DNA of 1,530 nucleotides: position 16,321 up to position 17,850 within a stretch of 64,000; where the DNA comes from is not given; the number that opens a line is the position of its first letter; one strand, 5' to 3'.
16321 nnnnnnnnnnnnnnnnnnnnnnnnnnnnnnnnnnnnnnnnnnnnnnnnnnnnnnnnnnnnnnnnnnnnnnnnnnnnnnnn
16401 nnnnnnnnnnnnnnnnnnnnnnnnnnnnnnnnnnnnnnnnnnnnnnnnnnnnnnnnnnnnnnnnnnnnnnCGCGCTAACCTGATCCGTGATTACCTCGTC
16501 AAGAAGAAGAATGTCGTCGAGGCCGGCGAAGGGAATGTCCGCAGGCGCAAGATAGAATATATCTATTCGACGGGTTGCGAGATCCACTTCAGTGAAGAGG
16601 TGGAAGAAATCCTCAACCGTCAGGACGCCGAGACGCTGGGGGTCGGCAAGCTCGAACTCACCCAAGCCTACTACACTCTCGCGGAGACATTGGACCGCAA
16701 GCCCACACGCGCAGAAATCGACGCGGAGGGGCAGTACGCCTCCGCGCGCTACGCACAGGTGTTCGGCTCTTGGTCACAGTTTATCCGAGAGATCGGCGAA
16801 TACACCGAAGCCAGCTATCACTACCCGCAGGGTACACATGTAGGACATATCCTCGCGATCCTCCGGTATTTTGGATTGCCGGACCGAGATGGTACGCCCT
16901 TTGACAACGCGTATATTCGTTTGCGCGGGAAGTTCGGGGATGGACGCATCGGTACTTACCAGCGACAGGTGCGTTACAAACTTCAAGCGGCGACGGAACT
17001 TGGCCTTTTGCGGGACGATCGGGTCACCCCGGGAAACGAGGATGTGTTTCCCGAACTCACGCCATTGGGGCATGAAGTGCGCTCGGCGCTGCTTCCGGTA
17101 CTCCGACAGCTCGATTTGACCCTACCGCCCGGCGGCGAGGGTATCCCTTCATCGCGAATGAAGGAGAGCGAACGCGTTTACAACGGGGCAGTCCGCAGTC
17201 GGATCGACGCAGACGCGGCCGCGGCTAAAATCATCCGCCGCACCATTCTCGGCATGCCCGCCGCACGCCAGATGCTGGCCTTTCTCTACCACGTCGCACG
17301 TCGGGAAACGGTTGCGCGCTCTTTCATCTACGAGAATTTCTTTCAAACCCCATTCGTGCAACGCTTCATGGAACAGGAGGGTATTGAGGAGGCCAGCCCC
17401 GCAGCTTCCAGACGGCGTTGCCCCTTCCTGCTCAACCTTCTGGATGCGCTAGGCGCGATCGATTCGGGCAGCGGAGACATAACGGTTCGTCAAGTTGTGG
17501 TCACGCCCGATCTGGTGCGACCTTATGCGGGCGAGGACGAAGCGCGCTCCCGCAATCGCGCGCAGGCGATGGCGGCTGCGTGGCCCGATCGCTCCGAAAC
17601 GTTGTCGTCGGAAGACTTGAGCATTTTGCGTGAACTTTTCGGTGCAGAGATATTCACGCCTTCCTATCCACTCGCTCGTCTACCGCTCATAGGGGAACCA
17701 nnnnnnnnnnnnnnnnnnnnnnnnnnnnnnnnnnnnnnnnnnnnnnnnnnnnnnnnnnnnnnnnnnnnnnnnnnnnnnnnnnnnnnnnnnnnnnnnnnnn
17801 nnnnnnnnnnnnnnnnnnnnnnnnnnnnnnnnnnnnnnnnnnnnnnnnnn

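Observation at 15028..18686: Atypical nuclease-helicase fused protein translationally coupled to a beta-class DNA methyltransferase (candidate non-canonical R-M or defence system)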

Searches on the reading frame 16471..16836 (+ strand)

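Call 23: search_protein_families(library=pfam, proteins=[window:16471-16836:+], max_evalue=10)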
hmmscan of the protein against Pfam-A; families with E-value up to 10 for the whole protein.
seq(122 aa): 3 families
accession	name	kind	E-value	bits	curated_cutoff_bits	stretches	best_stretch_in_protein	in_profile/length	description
PF18780.6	HNH_repeat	-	8.4e-12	45.7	26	1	62-109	5-52/54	Homing endonuclease associated repeat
PF19567.5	CpsB_CapC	-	0.12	12.2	27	1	16-58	59-101/234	Capsular polysaccharide synthesis, CpsB/CapC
PF13241.12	NAD_binding_7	-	0.26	12.3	22.1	1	10-68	5-55/104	Putative NAD(P)-binding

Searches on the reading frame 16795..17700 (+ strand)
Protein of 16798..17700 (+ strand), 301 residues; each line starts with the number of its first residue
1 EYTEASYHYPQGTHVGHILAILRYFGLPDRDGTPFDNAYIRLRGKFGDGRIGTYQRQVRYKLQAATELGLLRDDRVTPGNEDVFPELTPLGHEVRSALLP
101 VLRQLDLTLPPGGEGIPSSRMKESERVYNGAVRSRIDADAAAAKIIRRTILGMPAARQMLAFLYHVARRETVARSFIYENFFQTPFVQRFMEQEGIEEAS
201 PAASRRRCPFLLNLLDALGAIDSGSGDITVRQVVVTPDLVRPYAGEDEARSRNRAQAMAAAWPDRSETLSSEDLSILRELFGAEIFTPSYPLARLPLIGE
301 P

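Call 23: search_protein_families(library=pfam, proteins=[window:16798-17700:+], max_evalue=10)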
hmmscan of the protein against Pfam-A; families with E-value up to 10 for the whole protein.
seq(301 aa): 1 family
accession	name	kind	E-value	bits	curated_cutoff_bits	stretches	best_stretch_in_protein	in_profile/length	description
PF04408.29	HA2_N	-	0.0092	16.5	21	1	212-229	2-18/29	Helicase associated domain (HA2), winged-helix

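Call 50: predict_structure(alignment_id=A3)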
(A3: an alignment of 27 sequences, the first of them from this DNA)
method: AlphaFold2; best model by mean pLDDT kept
length: 302 residues; sequences in the alignment: 27
mean_pLDDT: 90.0   pTM: 0.89
mean pLDDT of the five models: 90.0, 88.4, 88.3, 88.1, 88.0
residues with pLDDT >= 90: 217; 70-90: 69; 50-70: 11; < 50: 5
segments of 3 or more residues with pLDDT < 50: 1-3
pLDDT, mean of each block of 10 residues (from residue 1): 51 87 95 91 85 90 92 81 85 98 94 82 93 97 96 94 95 96 90 79 86 96 94 94 90 96 96 97 95 93 59
secondary structure, 60 per line:
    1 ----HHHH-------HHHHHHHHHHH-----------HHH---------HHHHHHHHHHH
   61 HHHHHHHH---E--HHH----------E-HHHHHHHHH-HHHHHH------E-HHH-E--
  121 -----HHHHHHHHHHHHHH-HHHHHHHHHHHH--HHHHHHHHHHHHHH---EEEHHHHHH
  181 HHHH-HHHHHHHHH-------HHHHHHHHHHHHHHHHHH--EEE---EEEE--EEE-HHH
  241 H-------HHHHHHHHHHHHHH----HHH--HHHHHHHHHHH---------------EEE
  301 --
elements in order: H5-8 H16-26 H50-68 H90-98 H100-105 H126-139 H141-152 H155-168 E172-174 H175-184 H186-194 H202-219 E222-224 E228-231 E234-236 H238-241 H249-262 H272-282 E298-300

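Call 52: fold_search(model_id=the predicted structure, library=pdb)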
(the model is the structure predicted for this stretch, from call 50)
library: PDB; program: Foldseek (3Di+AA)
matches with E <= 10: 89; with E <= 0.001: 0
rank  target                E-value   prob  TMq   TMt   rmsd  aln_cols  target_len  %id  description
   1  5hnf_A                8.6e-01  0.07  0.19  0.20  18.9       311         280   10  Crystal structure of pyrene- and phenanthrene-modified DNA in complex with the BpuJ1 endonuclease binding domain (released 2016-08-17)
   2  1cf7_B                1.0e+00  0.30  0.16  0.44   5.2        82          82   22  STRUCTURAL BASIS OF DNA RECOGNITION BY THE HETERODIMERIC CELL CYCLE TRANSCRIPTION FACTOR E2F-DP (released 1999-04-02)
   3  7zge_A                1.4e+00  0.41  0.37  0.51   6.8       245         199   12  BrxA, BREX phage defence protein (released 2022-06-22)
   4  5hnh_A                1.4e+00  0.11  0.26  0.28  16.9       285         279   10  Crystal structure of pyrene- and phenanthrene-modified DNA in complex with the BpuJ1 endonuclease binding domain (released 2016-08-17)
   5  8ycm_B                1.7e+00  0.07  0.15  0.19  19.0       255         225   10  Monomeric Human STK19 (released 2024-03-06)
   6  3hif_A                2.2e+00  0.04  0.09  0.12  13.1       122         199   19  The crystal structure of apo wild type CAP at 3.6 A resolution. (released 2009-09-08)
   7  2vla_A                2.2e+00  0.04  0.18  0.19  20.7       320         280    9  Crystal structure of restriction endonuclease BpuJI recognition domain in complex with cognate DNA (released 2008-05-06)
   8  6m7f_D                2.3e+00  0.03  0.13  0.15  16.1       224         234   16  Wild-type Cucumene Synthase (released 2018-10-31)
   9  3rpq_B                2.4e+00  0.15  0.17  0.24  13.9       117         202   14  Domain-domain flexibility leads to allostery within the camp receptor protein (CRP) (released 2012-05-02)
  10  3bhw_B                2.4e+00  0.13  0.29  0.40  10.6       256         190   12  Crystal structure of an uncharacterized protein from Magnetospirillum magneticum (released 2007-12-11)
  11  7xrb_A                2.4e+00  0.08  0.11  0.14  13.6       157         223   10  human STK19 dimer (released 2023-06-07)
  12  8s0e_8                2.5e+00  0.08  0.19  0.21  27.0       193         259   11  H. sapiens OCCM bound to double stranded DNA (released 2024-10-02)
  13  4m72_A                2.7e+00  0.13  0.15  0.14   7.4        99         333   16  Mutant structure of methyltransferase from Streptomyces hygroscopicus (released 2014-06-25)
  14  5hlt_A                2.7e+00  0.03  0.19  0.20  19.9       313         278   11  Crystal structure of pyrene- and phenanthrene-modified DNA in complex with the BpuJ1 endonuclease binding domain (released 2016-08-17)
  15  2fna_A                2.9e+00  0.15  0.17  0.15  11.3       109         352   12  Crystal structure of an archaeal aaa+ atpase (sso1545) from sulfolobus solfataricus p2 at 2.00 A resolution (released 2006-02-07)
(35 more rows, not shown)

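Call 67: search_protein_representatives(alignment_id=A3)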
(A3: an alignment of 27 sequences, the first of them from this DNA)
Query: 27 sequences, 302 profile positions. Proteins with E-value up to 0.001 (for the whole library): 145; up to 1e-10: 114; up to 1e-30: 54. The best 145 are listed.
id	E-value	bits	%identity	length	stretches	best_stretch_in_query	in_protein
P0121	4.2e-132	456.4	-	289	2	1-242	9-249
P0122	1.2e-131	454.9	-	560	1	1-299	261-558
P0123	1.1e-115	402.5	-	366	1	1-235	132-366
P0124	9.0e-112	389.7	-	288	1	14-299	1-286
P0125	1.4e-99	349.6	-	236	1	67-299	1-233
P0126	1.6e-94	333.0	-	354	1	1-298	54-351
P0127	1.6e-92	326.5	-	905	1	1-299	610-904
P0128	4.4e-92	325.0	-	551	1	3-296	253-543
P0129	4.9e-92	324.9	-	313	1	3-231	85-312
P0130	1.7e-80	287.0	-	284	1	16-297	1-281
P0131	2.0e-76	273.6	-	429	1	1-189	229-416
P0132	5.0e-76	272.3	-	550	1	4-298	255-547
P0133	5.1e-75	269.0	-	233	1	3-231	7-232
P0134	5.5e-72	259.0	-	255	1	47-300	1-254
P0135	2.8e-71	256.7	-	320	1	1-300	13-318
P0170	1.0e-34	136.7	-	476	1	6-297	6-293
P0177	7.9e-29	117.3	-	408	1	6-223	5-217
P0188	1.3e-24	103.5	-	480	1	6-300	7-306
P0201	2.8e-20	89.2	-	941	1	10-296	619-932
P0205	5.2e-18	81.8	-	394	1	6-224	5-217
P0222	1.9e-13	66.8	-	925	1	56-296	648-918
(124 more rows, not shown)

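Call 68: search_protein_families(library=pfam, proteins=[P0170, P0188, P0177, P0205, P0201, P0222], max_evalue=0.001)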
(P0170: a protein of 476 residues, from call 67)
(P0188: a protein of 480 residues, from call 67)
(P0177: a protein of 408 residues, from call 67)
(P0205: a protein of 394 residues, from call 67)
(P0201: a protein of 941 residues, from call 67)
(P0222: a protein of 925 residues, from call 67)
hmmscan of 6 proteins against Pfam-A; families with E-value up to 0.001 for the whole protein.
P0170 (476 aa): 1 family
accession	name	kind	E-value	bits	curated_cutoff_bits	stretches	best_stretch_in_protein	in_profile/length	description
PF01844.29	HNH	-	7e-05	23.3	21.4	1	381-424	1-43/47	HNH endonuclease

P0188 (480 aa): 1 family
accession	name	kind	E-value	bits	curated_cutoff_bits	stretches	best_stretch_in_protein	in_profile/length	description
PF01844.29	HNH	-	0.00063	20.3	21.4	0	387-435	1-45/47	HNH endonuclease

P0177 (408 aa): 3 families
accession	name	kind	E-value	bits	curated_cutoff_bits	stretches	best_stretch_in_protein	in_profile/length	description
PF01844.29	HNH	-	8.7e-13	48.6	21.4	1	317-366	1-46/47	HNH endonuclease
PF14279.12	HNH_5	-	1.8e-05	25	27.5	1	335-364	14-43/56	HNH endonuclease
PF13391.12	HNH_2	-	0.00079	19.7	21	0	328-363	5-57/66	HNH endonuclease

P0205 (394 aa): 2 families
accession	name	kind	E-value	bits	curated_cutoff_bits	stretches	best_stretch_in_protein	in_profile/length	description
PF01844.29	HNH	-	0.00017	22.1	21.4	1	307-359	1-44/47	HNH endonuclease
PF02319.26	E2F_TDP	-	0.00049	20.2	25.7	0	79-98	29-48/65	E2F/DP family winged-helix DNA-binding domain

P0201 (941 aa): 5 families
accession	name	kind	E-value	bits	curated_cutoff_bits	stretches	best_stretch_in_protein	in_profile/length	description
PF04851.21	ResIII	-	8.3e-28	97.8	22.5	1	141-304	2-164/164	Type III restriction enzyme, res subunit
PF00271.37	Helicase_C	-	1.5e-15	57.8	23.5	1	375-479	6-109/110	Helicase conserved C-terminal domain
PF18766.7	SWI2_SNF2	-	3.8e-11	43.5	26.7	1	173-346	28-198/221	SWI2/SNF2 ATPase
PF00270.35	DEAD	-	3.5e-10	40.3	26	1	145-303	2-161/167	DEAD/DEAH box helicase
PF18780.6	HNH_repeat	-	1.8e-07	31.8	26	1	558-606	4-49/54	Homing endonuclease associated repeat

P0222 (925 aa): 5 families
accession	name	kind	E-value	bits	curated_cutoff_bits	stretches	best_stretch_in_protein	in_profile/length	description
PF04851.21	ResIII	-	3.6e-38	131.5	22.5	1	141-288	2-164/164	Type III restriction enzyme, res subunit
PF00271.37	Helicase_C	-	1.7e-13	51.2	23.5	1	362-466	6-109/110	Helicase conserved C-terminal domain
PF00270.35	DEAD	-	1.3e-06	28.7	26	1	160-289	11-162/167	DEAD/DEAH box helicase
PF18780.6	HNH_repeat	-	0.00013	22.7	26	1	556-597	13-52/54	Homing endonuclease associated repeat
PF00176.29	SNF2-rel_dom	-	0.00039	20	24.9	1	220-297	95-174/290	SNF2-related domain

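Call 69: find_encoding_contigs(protein=P0170, flank=5000, max_places=4)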
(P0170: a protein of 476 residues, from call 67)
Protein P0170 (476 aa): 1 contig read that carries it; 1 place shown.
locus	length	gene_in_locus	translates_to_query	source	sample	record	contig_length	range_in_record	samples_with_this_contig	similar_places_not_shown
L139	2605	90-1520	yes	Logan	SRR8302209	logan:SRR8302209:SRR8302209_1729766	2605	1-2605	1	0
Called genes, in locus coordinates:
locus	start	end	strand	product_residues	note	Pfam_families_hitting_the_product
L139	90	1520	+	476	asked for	-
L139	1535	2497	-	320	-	PF01555:N6_N4_Mtase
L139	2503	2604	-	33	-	?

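Call 70: find_encoding_contigs(protein=P0177, flank=5000, max_places=4)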
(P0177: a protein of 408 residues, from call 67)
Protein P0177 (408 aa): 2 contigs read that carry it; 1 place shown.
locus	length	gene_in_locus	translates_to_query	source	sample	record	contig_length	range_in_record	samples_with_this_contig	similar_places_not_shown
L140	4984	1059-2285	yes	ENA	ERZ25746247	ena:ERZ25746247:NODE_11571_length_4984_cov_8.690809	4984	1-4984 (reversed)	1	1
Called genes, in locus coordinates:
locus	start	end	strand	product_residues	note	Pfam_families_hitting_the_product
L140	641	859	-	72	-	-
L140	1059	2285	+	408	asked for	PF01844:HNH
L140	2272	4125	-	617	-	PF01555:N6_N4_Mtase, PF01170:UPF0020 (faint), PF08241:Methyltransf_11 (faint), PF13649:Methyltransf_25 (faint)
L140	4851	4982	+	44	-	?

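Call 73: find_encoding_contigs(protein=P0188, flank=5000, max_places=4)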
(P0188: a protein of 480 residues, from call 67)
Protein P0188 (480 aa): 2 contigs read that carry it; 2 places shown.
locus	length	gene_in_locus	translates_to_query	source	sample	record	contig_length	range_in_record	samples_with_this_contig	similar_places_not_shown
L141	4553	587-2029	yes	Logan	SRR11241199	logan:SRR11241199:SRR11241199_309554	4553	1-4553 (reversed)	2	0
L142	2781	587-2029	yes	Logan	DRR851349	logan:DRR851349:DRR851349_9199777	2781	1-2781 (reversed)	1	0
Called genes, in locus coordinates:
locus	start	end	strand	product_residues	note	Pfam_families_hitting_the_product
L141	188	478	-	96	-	-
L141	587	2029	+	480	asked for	-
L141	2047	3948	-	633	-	PF01555:N6_N4_Mtase (faint)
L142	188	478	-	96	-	-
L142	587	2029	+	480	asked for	-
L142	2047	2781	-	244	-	?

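Call 74: find_encoding_contigs(protein=P0205, flank=5000, max_places=4)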
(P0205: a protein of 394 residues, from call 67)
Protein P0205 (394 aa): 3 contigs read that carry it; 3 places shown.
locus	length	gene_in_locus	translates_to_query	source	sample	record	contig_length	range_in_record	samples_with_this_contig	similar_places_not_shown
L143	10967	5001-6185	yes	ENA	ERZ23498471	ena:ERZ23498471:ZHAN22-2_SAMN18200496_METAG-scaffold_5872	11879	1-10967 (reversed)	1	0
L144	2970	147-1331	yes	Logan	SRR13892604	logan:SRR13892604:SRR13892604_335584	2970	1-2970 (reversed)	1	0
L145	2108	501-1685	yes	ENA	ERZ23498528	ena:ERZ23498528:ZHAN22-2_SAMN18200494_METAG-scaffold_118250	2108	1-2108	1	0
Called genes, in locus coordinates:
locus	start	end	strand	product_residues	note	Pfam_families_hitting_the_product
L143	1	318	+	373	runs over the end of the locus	PF00589:Phage_integrase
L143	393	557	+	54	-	-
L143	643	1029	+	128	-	-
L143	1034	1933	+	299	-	-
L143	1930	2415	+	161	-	PF00239:Resolvase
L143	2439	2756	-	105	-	-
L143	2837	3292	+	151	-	-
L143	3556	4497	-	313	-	PF03602:Cons_hypoth95 (faint), PF01555:N6_N4_Mtase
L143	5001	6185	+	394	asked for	-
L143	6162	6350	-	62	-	-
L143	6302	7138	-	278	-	PF02963:EcoRI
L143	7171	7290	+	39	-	-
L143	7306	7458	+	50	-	-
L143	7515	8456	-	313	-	PF01351:RNase_HII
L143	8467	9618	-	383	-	PF15935:RnlA_toxin (faint), PF19034:RnlA-toxin_DBD (weak)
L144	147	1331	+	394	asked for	-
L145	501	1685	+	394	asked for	-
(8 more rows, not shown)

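Call 91: fold_search(model_id=the predicted structure, library=viral)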
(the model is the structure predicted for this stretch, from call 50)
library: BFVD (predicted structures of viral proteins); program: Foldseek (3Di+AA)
matches with E <= 10: 112; with E <= 0.001: 0
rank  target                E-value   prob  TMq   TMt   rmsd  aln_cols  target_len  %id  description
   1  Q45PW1                3.9e-01  0.23  0.18  0.30  16.1       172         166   12  JK_55P [Escherichia phage Jk06]
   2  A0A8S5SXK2            5.5e-01  0.07  0.18  0.16  16.2       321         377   10  Uncharacterized protein [Siphoviridae sp. ctZHD14]
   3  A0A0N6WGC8            6.1e-01  0.18  0.17  0.16  15.2       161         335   15  Helicase [Salmonella phage 36]
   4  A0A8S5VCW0            6.4e-01  0.51  0.25  0.37   5.9       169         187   14  FOKI RESTRICTION ENDONUCLEASE/DNA COMPLEX (ENDONUCLEASE-DNA), TYPE IIS, RESTRICTION.8A [Siphoviridae sp. ctDXu9]
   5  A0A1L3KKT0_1          7.9e-01  0.02  0.11  0.04  22.1       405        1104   10  Genome polyprotein [Hubei picorna-like virus 81]
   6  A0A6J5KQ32            8.3e-01  0.04  0.15  0.07  19.7       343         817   12  DNA-directed RNA polymerase [uncultured Caudovirales phage]
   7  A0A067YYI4            9.7e-01  0.35  0.19  0.31   9.7       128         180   11  Uncharacterized protein [Escherichia phage vB_EcoS_AKS96]
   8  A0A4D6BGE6            1.1e+00  0.02  0.12  0.07  19.8       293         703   12  (no name in the UniProt tables at hand)
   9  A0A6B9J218            1.2e+00  0.05  0.14  0.06  19.2       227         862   11  (no name in the UniProt tables at hand)
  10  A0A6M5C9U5            1.3e+00  0.15  0.18  0.13  18.7       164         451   13  Helicase [Shigella phage 2019SD1]
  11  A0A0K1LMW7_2          1.3e+00  0.03  0.14  0.06  21.6       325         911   16  Tape measure protein [Caulobacter phage Seuss]
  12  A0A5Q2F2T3            1.5e+00  0.08  0.19  0.15  26.9       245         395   12  (no name in the UniProt tables at hand)
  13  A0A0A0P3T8            1.5e+00  0.04  0.16  0.10  20.1       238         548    8  NrS-1 polymerase-like helicase domain-containing protein [Los Azufres archaeal virus 2]
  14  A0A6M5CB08            1.6e+00  0.10  0.17  0.15  15.8       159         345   14  Helicase [Vibrio phage Vc1]
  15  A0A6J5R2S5            1.7e+00  0.23  0.14  0.42   4.2        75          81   16  Uncharacterized protein [uncultured Caudovirales phage]
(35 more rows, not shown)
